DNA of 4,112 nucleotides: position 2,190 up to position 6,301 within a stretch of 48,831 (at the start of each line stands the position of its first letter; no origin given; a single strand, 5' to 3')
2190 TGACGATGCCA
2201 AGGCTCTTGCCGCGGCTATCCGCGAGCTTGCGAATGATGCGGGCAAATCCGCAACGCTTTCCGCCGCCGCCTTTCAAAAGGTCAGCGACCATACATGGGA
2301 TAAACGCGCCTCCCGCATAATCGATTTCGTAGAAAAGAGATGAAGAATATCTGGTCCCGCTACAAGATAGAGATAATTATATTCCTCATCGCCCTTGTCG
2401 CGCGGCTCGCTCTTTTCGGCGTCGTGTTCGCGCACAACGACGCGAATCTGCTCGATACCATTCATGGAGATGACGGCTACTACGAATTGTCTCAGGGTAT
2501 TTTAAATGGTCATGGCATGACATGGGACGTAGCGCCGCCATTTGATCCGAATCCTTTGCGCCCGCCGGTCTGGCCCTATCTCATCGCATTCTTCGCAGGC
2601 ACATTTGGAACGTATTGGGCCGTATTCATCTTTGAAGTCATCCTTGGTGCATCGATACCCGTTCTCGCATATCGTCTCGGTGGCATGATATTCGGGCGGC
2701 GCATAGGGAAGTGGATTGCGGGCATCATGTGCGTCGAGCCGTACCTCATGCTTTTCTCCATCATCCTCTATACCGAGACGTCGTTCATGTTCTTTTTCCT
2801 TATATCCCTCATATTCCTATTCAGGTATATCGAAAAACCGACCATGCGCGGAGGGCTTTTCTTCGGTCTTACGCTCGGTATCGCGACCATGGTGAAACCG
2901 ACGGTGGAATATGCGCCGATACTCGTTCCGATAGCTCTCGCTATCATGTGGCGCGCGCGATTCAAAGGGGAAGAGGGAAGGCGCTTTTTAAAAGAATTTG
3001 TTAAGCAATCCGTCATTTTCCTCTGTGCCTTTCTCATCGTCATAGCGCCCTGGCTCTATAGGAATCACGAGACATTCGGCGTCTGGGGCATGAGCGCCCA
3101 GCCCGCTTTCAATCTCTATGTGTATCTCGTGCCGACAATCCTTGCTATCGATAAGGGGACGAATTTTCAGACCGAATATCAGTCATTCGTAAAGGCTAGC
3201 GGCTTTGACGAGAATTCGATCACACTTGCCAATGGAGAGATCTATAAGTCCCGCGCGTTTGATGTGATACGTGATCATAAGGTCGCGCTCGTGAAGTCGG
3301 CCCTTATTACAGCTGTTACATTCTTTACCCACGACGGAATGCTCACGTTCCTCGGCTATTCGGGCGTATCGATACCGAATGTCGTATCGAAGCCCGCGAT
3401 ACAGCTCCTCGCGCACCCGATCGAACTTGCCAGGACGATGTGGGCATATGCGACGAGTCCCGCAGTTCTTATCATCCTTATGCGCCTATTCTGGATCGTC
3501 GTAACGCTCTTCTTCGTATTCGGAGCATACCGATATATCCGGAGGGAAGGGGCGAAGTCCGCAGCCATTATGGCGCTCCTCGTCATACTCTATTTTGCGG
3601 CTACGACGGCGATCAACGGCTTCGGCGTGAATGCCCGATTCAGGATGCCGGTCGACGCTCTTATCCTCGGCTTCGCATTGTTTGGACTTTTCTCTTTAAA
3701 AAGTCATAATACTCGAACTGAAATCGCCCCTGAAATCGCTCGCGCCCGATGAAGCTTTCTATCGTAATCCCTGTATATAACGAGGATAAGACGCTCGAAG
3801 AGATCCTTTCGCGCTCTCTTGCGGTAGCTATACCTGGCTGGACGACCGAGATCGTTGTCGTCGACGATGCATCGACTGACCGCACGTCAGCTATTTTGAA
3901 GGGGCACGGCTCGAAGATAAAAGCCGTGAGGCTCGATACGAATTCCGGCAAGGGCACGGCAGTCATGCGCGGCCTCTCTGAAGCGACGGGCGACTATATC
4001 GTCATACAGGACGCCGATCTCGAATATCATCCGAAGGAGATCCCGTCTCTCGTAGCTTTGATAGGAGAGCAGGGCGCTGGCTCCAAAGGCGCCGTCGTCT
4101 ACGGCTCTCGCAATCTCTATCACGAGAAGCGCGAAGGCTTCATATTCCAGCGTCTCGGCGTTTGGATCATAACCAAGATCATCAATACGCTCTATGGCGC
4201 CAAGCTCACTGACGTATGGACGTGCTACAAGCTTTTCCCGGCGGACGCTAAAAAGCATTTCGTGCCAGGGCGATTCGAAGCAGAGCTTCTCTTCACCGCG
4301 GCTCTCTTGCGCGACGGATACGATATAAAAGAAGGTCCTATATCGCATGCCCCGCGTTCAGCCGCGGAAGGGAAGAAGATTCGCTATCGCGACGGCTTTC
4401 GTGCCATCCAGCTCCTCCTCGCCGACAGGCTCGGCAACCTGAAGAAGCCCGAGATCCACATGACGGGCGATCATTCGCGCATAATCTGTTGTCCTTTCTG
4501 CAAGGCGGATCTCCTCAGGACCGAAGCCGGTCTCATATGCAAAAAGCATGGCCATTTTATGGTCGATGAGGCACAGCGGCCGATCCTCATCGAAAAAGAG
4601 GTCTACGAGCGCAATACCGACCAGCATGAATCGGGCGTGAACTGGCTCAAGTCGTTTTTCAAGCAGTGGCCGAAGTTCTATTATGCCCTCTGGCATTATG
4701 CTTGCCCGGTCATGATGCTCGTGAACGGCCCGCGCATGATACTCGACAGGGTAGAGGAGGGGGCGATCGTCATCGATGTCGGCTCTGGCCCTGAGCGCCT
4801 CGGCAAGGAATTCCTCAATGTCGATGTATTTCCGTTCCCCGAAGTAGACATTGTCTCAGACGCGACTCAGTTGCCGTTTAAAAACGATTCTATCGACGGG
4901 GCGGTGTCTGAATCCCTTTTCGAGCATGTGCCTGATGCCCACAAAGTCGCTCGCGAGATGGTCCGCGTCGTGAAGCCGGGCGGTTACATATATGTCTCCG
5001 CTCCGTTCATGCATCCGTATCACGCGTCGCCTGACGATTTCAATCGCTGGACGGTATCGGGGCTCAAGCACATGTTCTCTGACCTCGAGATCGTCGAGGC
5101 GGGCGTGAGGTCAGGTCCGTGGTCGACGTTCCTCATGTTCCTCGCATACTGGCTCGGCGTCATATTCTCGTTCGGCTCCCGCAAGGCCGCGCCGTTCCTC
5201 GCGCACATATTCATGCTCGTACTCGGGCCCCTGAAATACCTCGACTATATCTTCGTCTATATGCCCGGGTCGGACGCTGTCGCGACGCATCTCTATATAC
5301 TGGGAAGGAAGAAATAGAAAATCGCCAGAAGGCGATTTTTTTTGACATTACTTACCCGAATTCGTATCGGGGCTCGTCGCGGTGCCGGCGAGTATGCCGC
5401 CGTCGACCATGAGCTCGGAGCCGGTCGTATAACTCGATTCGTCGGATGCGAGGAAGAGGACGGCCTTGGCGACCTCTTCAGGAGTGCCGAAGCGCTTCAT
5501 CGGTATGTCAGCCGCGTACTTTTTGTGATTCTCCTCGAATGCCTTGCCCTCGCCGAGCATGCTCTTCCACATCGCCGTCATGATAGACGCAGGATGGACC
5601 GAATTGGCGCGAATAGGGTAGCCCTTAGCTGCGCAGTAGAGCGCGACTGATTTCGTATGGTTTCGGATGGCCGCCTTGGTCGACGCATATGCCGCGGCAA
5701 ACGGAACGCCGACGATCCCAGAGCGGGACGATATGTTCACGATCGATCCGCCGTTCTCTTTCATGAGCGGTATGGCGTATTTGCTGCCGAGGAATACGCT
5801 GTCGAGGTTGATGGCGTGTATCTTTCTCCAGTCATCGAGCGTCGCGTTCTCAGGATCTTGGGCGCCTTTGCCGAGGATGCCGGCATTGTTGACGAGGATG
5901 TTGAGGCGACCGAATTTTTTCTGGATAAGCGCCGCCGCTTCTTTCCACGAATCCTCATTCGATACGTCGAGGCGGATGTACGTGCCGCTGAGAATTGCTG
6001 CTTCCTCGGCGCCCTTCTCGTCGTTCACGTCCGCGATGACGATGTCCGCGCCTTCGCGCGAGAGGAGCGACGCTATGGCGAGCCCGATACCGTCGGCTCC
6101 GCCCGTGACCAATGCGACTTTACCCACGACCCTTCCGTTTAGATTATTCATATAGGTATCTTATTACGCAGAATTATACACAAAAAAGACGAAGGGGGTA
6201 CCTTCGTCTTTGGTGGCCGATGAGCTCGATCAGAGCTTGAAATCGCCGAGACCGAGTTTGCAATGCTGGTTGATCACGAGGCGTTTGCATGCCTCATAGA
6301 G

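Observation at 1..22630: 22.6 kb ABC-transporter-dependent surface-glycan locus with unusually dense methylation capacity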

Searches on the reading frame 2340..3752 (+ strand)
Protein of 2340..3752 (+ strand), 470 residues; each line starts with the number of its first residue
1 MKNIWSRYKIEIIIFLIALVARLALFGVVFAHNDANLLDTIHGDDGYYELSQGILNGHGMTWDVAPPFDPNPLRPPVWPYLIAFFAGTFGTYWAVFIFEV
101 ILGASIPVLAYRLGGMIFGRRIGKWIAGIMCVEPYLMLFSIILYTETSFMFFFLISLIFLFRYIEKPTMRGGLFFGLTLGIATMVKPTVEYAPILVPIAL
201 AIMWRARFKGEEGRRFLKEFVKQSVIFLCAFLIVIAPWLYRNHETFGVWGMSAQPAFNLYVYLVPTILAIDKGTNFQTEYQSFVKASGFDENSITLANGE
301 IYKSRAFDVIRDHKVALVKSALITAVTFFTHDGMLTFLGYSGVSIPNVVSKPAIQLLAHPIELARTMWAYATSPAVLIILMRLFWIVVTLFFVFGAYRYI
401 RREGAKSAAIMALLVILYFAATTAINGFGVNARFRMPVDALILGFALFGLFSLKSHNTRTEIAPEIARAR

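Call 3: search_protein_families(library=pfam, proteins=[window:2340-3752:+], max_evalue=0.01)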
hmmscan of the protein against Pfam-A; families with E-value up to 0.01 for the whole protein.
window:2340-3752:+ (470 aa): 1 family
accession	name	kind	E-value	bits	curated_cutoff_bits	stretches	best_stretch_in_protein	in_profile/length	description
PF13231.12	PMT_2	-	2.8e-12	47.6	26.1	1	74-240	2-159/160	Dolichyl-phosphate-mannose-protein mannosyltransferase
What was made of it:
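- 2340..3752 (+): Polytopic GT-C glycosyltransferase (PMT_2/ArnT-like). Predicted to act outside the membrane using a lipid-phosphate-sugar donor. PMT_2, 47.6 bits (call 3).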

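Call 15: search_protein_families(library=ncbifam, proteins=[window:2340-3752:+], max_evalue=0.01)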
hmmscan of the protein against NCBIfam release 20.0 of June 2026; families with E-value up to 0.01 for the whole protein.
window:2340-3752:+ (470 aa): 1 family
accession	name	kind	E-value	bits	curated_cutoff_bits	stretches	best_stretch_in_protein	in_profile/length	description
NF047440.1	LA3751_2_3_fam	subfamily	0.00048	19.1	200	1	75-247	82-245/460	LA_3751/LA_3752 family putative glycosyltransferase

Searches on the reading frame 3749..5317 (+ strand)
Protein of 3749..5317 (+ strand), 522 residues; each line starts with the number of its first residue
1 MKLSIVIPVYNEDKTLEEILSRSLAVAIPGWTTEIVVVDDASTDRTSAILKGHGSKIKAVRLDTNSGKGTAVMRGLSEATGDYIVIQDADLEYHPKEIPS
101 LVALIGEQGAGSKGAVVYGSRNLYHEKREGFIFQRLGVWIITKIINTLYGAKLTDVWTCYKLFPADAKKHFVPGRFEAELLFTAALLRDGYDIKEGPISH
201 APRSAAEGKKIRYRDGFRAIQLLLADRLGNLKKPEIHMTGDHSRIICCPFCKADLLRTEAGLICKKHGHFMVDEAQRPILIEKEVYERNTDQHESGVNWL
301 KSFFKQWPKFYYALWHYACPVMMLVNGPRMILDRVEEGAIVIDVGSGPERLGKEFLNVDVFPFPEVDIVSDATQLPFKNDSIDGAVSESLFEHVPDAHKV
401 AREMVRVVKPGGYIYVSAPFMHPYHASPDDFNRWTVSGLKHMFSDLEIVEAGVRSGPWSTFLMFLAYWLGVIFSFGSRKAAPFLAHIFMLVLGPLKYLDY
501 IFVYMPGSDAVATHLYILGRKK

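Call 3: search_protein_families(library=pfam, proteins=[window:3749-5317:+], max_evalue=0.01)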
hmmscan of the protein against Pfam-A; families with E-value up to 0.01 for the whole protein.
window:3749-5317:+ (522 aa): 11 families
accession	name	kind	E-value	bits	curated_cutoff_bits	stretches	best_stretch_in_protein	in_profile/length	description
PF00535.33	Glycos_transf_2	-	8.4e-31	107.6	23.3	1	4-162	1-158/168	Glycosyl transferase family 2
PF08241.18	Methyltransf_11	-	4.1e-12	47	21.2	1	368-416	47-95/95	Methyltransferase domain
PF13641.12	Glyco_tranf_2_3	-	3.9e-09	37.3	27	1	3-107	3-113/230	Glycosyltransferase like family 2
PF13489.12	Methyltransf_23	-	1.8e-07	31.5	27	1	335-437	20-135/164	Methyltransferase domain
PF13649.12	Methyltransf_25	-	5.9e-07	30.5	27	1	369-412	52-97/97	Methyltransferase domain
PF13847.12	Methyltransf_31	-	5.6e-06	26.6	27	1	369-419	60-112/145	Methyltransferase domain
PF01209.24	Ubie_methyltran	-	1.2e-05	25.2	20.1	1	368-416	103-151/233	ubiE/COQ5 methyltransferase family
PF10111.15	Glyco_tranf_2_2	-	0.0003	20.8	27.3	1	4-94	1-95/276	Glycosyltransferase like family 2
PF13704.12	Glyco_tranf_2_4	-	0.00067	20.5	27.5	1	11-90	2-81/98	Glycosyl transferase family 2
PF05148.21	Methyltransf_8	-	0.0009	19.6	27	1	333-417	68-157/219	Hypothetical methyltransferase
PF08242.18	Methyltransf_12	-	0.0039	18.3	30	1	372-414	59-98/98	Methyltransferase domain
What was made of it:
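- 3749..5317 (+): Fusion protein: an N-terminal GT2 that resembles polyprenyl-phosphate-sugar synthases, plus a C-terminal SAM methyltransferase. Glycos_transf_2, E 8e-31, plus Methyltransf_11, 47 bits (call 3).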

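Call 15: search_protein_families(library=ncbifam, proteins=[window:3749-5317:+], max_evalue=0.01)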
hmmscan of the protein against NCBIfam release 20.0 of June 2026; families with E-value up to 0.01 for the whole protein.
window:3749-5317:+ (522 aa): 36 families (the best 25 are shown)
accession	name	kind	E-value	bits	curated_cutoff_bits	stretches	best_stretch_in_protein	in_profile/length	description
TIGR04182.1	glyco_TIGR04182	equivalog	2.3e-21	76.5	325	1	3-223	2-214/293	S-layer glycoprotein N-glycosyltransferase AglJ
NF007986.1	PRK10714.1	equivalog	5.8e-21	74.8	529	1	2-155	7-156/316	undecaprenyl-phosphate 4-deoxy-4-formamido-L-arabinose transferase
NF047588.1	GlcsyltransPgfSStrep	equivalog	1.4e-16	60.7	500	1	1-171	1-167/308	glycosyltransferase PgfS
NF007482.0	PRK10073.1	equivalog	5.2e-14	52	423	1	2-104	7-109/334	glycosyltransferase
NF041391.1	DPhHxTase_Halo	equivalog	5.3e-14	51.7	375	1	9-204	3-187/213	dolichyl-phosphate hexose transferase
NF010496.0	PRK13915.1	equivalog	1.7e-13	50.4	262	1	2-103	32-140/307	glucosyl-3-phosphoglycerate synthase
TIGR03937.1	PgaC_IcaA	equivalog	1.8e-13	50.3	422.3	1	2-91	46-136/407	poly-beta-1,6-N-acetyl-D-glucosamine synthase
NF041875.1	EPS_EpsD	equivalog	1.1e-12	48.1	370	1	3-97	1-96/325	exopolysaccharide biosynthesis glycosyltransferase EpsD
TIGR03965.1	mycofact_glyco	equivalog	1.7e-12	47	280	1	3-109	76-183/467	mycofactocin biosynthesis glycosyltransferase MftF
TIGR04283.1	glyco_like_mftF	equivalog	1e-11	44.9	182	1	3-97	1-89/221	TIGR04283 family arsenosugar biosynthesis glycosyltransferase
NF047683.1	TeichurnBiosyTuaG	equivalog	5.3e-11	42.6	400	1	3-98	8-104/252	teichuronic acid biosynthesis protein TuaG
NF053739.1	GlytfEpsEBac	equivalog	7.3e-10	38.3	450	1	2-90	2-92/265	glycosyltransferase EpsE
TIGR03469.1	HpnB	hypoth_equivalog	1.4e-08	34.2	379.25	1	3-108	46-163/386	hopene-associated glycosyltransferase HpnB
TIGR03111.1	glyc2_xrt_Gpos1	hypoth_equivalog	4e-08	32.5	363.95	1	3-103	51-154/439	TIGR03111 family XrtG-associated glycosyltransferase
NF038302.1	EPS_HpsE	equivalog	1.4e-07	30.8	300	1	1-90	1-96/307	hormogonium polysaccharide biosynthesis glycosyltransferase HpsE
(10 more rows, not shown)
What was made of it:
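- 3749..5317 (+): Top NCBIfam hits are AglJ, ArnC, PgfS, Dol-P-hexose transferase and PpgS, all below cut-off (call 15).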

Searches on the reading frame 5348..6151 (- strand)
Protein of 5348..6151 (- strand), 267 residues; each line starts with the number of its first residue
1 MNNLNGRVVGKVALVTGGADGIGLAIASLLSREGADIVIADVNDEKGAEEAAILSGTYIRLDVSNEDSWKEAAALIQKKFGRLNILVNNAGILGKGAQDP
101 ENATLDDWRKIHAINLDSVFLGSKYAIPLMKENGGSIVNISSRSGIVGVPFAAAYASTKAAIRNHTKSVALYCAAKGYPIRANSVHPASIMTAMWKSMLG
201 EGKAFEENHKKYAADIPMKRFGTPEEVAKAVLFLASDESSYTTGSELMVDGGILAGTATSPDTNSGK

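Call 3: search_protein_families(library=pfam, proteins=[window:5348-6151:-], max_evalue=0.01)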
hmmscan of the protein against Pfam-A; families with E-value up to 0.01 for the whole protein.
window:5348-6151:- (267 aa): 4 families
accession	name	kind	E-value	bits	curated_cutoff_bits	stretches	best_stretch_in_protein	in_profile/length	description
PF13561.12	adh_short_C2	-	4.2e-65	220.1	27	1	19-253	3-235/236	Enoyl-(Acyl carrier protein) reductase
PF00106.31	adh_short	-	1.8e-46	158.6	26.6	1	11-197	1-189/195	short chain dehydrogenase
PF08659.16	KR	-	6.3e-09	36.4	22.6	1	13-161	3-155/180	KR domain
PF23441.1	SDR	-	4.6e-06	26.7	27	1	117-254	124-256/258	SDR-like rossmann domain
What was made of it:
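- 5348..6151 (-): Classical short-chain dehydrogenase. Probably a passenger gene, not part of the glycan system. adh_short_C2, E 4e-65 (call 3).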

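Call 15: search_protein_families(library=ncbifam, proteins=[window:5348-6151:-], max_evalue=0.01)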
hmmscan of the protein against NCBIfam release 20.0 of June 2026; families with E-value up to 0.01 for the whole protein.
window:5348-6151:- (267 aa): 232 families (the best 25 are shown)
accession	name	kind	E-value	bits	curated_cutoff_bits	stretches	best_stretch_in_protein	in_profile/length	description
NF005473.0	PRK07069.1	equivalog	1.5e-72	244.3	339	1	2-255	2-261/262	SDR family oxidoreductase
NF052562.1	RADHDNL4305835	equivalog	7.1e-69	232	400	1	6-255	3-251/252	NADP-dependent (R)-specific alcohol dehydrogenase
NF005559.1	PRK07231.1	subfamily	2.6e-66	223.7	215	1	8-254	2-248/249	glucose 1-dehydrogenase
NF004791.0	PRK06138.1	equivalog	2e-64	217.3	312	1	7-255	2-251/252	SDR family oxidoreductase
NF052558.1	MBtsdlDhBudC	equivalog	7.1e-62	209.2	270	1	10-257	3-245/250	meso-2,3-butanediol dehydrogenase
NF053702.1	TrHdxCHCADhChcB1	equivalog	4.9e-59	199.7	400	1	7-258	1-245/250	trans-4-hydroxycyclohexanecarboxylate dehydrogenase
NF005067.0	PRK06484.1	equivalog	2.5e-56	191.3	713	1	10-255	9-253/524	short chain dehydrogenase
NF004818.0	PRK06172.1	equivalog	6.5e-56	189.5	336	1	8-255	5-252/253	SDR family oxidoreductase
NF005007.0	PRK06398.1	equivalog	2.4e-55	187.5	341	1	9-260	6-252/259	aldose dehydrogenase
NF004198.0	PRK05653.1-3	equivalog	1.9e-54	184.8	296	1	9-253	6-246/248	3-oxoacyl-ACP reductase FabG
NF009466.0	PRK12826.1-2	subfamily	1.1e-53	182.3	222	1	11-253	4-244/248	3-oxoacyl-ACP reductase FabG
NF004713.0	PRK06057.1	equivalog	1.2e-53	182.3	404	1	4-256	3-252/257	3-oxoacyl-ACP reductase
NF006366.0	PRK08589.1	equivalog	4.5e-52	177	386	1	7-257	3-256/272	SDR family oxidoreductase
TIGR01830.1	3oxo_ACP_reduc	equivalog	2.4e-51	174.8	297.75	1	13-253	1-238/239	3-oxoacyl-[acyl-carrier-protein] reductase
NF005309.0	PRK06841.1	subfamily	4.2e-51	173.9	286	1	7-252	12-251/255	GolD/DthD family dehydrogenase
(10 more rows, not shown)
